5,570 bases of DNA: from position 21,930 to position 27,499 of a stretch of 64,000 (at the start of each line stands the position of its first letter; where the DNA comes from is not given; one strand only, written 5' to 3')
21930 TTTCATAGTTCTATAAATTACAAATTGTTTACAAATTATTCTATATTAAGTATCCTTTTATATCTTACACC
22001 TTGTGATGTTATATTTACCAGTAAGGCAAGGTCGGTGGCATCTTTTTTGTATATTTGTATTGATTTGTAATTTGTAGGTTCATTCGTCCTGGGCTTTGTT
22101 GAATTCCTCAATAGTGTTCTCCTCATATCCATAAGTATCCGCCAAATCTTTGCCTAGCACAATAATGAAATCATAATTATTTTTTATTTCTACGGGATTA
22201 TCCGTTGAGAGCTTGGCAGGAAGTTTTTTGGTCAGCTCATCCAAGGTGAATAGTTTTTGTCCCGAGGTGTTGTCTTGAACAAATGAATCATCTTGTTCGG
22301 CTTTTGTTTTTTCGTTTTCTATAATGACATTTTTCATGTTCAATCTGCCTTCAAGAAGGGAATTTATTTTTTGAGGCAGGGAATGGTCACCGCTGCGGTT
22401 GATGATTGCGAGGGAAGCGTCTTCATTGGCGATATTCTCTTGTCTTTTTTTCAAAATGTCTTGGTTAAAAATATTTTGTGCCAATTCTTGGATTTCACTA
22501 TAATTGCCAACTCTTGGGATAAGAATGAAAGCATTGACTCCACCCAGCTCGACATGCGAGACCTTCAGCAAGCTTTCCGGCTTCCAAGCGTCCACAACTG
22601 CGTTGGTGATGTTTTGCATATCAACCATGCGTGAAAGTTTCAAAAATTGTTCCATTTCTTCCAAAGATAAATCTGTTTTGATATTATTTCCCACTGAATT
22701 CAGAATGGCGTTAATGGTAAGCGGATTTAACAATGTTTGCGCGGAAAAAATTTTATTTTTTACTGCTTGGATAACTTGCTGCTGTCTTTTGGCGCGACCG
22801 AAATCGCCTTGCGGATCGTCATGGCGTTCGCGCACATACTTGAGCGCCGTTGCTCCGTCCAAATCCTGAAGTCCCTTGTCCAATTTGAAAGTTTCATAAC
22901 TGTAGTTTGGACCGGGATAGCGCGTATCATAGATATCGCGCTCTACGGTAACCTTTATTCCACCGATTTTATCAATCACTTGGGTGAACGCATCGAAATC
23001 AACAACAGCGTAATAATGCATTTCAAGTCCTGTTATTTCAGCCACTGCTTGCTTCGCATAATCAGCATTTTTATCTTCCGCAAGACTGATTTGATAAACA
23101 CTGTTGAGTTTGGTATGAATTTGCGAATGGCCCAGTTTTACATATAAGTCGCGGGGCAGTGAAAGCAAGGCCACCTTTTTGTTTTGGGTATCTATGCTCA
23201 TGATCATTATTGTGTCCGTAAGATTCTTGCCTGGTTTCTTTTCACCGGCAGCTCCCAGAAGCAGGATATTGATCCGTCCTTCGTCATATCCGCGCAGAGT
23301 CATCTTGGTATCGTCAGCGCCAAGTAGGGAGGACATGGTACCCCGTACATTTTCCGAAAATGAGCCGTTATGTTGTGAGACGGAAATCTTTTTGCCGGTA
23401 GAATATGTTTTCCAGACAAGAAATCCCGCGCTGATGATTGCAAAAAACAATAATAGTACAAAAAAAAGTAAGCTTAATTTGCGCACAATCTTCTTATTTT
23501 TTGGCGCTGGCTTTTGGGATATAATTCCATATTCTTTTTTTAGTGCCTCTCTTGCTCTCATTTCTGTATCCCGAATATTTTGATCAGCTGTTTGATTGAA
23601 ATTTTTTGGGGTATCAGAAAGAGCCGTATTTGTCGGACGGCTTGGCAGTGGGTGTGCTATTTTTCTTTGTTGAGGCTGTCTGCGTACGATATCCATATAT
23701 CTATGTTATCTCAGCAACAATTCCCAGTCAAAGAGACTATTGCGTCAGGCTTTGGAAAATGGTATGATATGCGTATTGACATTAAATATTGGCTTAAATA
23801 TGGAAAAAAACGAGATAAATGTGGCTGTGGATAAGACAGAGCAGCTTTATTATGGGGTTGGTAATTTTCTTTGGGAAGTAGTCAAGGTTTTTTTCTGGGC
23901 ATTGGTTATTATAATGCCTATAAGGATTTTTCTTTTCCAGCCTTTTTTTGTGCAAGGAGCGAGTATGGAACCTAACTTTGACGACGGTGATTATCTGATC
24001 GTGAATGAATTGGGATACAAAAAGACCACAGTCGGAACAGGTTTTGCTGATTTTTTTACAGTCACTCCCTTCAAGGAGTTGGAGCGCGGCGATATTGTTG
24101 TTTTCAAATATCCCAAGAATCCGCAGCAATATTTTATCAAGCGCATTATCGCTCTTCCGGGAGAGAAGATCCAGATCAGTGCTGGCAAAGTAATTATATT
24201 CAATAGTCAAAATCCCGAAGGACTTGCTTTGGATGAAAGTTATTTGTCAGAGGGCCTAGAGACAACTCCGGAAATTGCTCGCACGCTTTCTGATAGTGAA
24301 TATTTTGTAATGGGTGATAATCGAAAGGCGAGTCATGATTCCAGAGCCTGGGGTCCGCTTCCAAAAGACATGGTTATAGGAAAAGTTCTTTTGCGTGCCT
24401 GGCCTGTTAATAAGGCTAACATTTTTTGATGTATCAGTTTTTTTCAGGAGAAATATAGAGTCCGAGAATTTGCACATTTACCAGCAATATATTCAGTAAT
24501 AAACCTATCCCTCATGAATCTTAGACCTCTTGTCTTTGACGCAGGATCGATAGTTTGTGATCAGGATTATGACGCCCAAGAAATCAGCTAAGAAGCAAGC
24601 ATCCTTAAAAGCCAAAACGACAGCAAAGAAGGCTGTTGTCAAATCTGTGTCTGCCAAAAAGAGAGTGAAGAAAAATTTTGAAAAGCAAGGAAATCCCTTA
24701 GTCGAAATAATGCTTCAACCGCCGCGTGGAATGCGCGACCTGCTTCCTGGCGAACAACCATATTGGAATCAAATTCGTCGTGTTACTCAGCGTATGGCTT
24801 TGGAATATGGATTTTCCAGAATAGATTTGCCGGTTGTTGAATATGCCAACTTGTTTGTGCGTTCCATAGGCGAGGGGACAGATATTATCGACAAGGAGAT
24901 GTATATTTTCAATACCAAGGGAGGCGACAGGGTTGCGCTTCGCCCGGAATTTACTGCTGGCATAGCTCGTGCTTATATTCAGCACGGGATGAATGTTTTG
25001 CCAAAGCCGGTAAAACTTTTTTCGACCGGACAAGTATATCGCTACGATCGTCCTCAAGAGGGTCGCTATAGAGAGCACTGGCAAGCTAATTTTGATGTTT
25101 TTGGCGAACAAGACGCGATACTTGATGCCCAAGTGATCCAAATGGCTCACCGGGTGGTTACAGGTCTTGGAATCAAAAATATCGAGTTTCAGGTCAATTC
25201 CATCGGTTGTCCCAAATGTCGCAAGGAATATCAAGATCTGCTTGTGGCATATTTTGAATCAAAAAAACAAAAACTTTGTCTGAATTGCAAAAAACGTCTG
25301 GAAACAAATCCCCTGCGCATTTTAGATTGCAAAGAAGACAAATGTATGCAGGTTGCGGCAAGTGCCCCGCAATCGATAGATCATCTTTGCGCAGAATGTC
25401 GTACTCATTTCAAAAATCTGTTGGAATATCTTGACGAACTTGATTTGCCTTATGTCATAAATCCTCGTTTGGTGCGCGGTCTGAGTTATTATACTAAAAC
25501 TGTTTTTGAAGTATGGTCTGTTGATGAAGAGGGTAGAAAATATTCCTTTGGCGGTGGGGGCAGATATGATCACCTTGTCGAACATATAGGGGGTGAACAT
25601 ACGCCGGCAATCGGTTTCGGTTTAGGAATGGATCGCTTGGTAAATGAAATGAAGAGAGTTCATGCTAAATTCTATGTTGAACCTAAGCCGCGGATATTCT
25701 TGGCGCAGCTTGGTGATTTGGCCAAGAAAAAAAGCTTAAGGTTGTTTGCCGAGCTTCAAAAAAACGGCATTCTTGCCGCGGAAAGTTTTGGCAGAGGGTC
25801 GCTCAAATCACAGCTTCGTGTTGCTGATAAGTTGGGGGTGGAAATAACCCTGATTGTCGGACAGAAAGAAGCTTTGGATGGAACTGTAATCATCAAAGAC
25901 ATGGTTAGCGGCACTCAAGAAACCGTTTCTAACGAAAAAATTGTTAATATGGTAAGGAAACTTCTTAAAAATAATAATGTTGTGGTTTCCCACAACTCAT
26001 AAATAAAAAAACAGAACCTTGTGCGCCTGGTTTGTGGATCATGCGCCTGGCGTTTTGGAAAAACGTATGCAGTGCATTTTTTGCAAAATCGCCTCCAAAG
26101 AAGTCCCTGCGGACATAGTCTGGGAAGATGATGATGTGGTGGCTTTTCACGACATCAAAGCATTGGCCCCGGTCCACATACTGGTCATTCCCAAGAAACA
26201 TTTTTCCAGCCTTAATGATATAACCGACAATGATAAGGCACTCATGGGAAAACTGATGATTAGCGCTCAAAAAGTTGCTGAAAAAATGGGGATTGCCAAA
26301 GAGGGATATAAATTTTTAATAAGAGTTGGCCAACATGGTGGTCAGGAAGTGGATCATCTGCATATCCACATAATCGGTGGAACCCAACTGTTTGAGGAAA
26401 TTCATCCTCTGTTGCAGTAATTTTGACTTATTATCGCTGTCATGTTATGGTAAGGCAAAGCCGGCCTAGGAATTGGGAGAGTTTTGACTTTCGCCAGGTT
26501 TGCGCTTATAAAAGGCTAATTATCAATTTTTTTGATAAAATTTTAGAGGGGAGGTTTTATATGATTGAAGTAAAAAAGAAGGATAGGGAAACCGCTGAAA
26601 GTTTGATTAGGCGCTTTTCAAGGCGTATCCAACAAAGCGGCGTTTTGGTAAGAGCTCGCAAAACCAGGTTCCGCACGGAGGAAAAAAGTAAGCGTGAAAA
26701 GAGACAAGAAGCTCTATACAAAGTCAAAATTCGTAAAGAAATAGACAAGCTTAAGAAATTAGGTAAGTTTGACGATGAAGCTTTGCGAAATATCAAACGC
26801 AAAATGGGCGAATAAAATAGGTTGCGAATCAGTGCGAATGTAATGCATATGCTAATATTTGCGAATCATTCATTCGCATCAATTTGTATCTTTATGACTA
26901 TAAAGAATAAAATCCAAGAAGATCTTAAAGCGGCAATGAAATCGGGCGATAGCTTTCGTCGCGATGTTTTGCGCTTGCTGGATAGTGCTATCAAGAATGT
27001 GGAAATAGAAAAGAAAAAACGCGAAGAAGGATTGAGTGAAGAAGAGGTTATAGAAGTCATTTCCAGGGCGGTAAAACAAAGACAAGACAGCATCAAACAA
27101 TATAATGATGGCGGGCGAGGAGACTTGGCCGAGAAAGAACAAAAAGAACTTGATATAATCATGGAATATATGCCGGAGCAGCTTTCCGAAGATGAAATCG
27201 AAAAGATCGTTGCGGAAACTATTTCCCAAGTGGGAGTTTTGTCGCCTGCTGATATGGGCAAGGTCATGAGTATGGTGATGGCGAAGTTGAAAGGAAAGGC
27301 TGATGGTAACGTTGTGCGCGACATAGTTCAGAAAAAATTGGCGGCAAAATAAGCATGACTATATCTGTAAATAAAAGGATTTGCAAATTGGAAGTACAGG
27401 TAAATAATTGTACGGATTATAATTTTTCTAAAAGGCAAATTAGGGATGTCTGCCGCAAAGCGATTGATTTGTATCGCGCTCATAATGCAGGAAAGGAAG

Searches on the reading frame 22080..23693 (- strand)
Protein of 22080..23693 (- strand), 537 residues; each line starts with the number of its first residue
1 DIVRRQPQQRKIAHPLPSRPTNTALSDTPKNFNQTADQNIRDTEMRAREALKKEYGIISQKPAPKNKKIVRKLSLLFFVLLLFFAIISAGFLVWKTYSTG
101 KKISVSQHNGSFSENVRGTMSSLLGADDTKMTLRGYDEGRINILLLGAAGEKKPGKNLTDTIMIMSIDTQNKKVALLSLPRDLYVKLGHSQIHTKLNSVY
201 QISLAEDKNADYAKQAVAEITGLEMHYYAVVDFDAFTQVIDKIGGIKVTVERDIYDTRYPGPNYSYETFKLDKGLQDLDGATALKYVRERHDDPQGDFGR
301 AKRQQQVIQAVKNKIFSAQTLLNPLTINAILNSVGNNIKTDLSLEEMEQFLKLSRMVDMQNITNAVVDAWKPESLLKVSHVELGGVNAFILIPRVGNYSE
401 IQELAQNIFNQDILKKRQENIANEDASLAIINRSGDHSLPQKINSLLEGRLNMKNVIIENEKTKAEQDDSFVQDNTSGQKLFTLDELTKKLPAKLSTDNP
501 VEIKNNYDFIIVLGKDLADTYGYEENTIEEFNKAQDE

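Call 25: search_protein_families(library=pfam, proteins=[window:22080-23693:-], max_evalue=0.001)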
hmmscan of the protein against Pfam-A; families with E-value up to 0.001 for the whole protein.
window:22080-23693:- (537 aa): 1 family
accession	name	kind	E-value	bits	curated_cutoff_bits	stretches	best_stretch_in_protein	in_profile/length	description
PF03816.19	LytR_cpsA_psr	-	2.6e-41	141.7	24.6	1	159-315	2-148/150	LytR_cpsA_psr family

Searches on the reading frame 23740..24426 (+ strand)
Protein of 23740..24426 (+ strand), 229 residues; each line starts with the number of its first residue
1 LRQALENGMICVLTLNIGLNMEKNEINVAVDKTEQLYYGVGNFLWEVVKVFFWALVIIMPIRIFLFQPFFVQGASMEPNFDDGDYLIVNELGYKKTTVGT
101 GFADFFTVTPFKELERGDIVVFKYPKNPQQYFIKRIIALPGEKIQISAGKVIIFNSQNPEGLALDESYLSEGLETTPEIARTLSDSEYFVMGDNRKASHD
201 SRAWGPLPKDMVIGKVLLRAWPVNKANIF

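Call 25: search_protein_families(library=pfam, proteins=[window:23740-24426:+], max_evalue=0.001)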
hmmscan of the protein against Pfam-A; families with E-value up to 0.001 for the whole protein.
window:23740-24426:+ (229 aa): 2 families
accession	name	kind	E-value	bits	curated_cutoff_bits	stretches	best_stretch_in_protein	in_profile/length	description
PF10502.14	Peptidase_S26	-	2.2e-45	155.1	22.9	1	45-221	2-168/168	Signal peptidase, peptidase S26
PF00717.28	Peptidase_S24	-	4.1e-06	26.9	23.3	1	70-146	39-91/116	Peptidase S24-like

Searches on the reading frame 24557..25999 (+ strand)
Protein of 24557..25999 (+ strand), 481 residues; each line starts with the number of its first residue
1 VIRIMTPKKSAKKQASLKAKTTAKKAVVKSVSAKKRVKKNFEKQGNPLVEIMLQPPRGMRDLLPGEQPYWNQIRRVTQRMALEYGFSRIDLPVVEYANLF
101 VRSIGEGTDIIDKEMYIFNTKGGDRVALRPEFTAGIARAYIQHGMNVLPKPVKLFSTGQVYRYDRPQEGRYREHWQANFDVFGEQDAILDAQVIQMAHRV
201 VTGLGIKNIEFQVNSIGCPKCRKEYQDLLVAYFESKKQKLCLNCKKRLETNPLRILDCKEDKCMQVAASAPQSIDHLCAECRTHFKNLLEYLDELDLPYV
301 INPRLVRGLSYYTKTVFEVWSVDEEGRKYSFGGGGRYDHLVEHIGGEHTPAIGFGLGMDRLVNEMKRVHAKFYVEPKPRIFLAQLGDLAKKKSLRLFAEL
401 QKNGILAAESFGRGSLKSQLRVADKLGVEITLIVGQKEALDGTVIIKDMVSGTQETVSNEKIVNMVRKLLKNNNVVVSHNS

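Call 25: search_protein_families(library=pfam, proteins=[window:24557-25999:+], max_evalue=0.001)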
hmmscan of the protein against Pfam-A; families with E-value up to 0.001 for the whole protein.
window:24557-25999:+ (481 aa): 4 families
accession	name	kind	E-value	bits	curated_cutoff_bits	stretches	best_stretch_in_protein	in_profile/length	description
PF13393.11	tRNA-synt_His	-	1.1e-39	136.9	25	1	58-361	1-308/308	Histidyl-tRNA synthetase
PF03129.25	HGTP_anticodon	-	7.3e-11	42.5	21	1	391-468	16-93/94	Anticodon binding domain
PF00587.30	tRNA-synt_2b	-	5.8e-09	36.7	29.3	1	116-322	1-123/179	tRNA synthetase class II core domain (G, H, P, S and T)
PF01409.25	tRNA-synt_2d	-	9e-05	22.5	19.8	0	73-185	22-136/246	tRNA synthetases class II core domain (F)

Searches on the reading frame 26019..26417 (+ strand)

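Call 25: search_protein_families(library=pfam, proteins=[window:26019-26417:+], max_evalue=0.001)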
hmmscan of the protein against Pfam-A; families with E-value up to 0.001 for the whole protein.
window:26019-26417:+ (133 aa): 2 families
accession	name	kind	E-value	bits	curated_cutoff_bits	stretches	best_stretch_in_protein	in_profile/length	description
PF01230.28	HIT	-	2.1e-30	105.7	21.5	1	27-123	2-97/98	HIT domain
PF11969.13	DcpS_C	-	1e-26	94.1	24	1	18-120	1-101/114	Scavenger mRNA decapping enzyme C-term binding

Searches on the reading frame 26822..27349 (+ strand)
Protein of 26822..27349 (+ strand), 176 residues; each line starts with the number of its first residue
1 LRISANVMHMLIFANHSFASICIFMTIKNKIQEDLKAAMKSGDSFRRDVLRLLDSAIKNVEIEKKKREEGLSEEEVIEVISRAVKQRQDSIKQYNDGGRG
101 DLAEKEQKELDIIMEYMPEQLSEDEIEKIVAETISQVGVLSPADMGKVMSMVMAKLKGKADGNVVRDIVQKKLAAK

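Call 25: search_protein_families(library=pfam, proteins=[window:26822-27349:+], max_evalue=0.001)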
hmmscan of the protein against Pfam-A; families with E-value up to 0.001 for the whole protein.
window:26822-27349:+ (176 aa): 2 families
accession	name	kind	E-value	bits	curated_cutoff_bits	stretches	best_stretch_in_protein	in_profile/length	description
PF09424.15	YqeY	-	7.4e-52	175.7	27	1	28-173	1-143/143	Yqey-like protein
PF02637.23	GatB_Yqey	-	4.1e-06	27.2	27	1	102-173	69-148/148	GatB domain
